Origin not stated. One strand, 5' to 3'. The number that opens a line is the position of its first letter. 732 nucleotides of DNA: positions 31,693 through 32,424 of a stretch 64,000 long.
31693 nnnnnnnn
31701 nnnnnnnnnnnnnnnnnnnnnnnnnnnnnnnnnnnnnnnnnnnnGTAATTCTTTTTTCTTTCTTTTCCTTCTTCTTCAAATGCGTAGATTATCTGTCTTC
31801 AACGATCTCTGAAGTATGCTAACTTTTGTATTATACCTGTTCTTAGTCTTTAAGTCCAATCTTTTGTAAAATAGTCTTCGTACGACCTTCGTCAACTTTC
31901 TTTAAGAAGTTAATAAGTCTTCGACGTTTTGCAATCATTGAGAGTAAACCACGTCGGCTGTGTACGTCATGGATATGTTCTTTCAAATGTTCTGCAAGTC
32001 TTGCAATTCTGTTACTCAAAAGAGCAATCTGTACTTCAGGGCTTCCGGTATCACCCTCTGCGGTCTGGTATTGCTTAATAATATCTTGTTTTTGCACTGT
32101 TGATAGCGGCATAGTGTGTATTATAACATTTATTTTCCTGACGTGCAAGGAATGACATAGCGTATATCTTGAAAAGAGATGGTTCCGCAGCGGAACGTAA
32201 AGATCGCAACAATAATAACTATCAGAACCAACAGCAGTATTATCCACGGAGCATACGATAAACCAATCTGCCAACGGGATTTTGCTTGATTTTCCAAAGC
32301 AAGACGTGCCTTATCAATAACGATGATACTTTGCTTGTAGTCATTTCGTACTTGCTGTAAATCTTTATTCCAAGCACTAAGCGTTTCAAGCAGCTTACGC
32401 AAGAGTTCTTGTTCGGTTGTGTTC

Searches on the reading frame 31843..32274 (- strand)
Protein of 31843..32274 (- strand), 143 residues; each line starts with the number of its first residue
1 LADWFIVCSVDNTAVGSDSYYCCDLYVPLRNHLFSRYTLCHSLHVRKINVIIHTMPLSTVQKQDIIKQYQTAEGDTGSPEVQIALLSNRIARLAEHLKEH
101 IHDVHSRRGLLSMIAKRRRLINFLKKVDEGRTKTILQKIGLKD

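Call 9: search_protein_families(library=pfam, proteins=[window:31843-32274:-], max_evalue=0.001)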
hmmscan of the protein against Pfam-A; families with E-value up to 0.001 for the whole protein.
window:31843-32274:- (143 aa): 1 family
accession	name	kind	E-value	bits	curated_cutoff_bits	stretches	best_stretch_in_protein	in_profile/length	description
PF00312.27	Ribosomal_S15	-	4.9e-29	100.7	31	1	62-141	1-80/81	Ribosomal protein S15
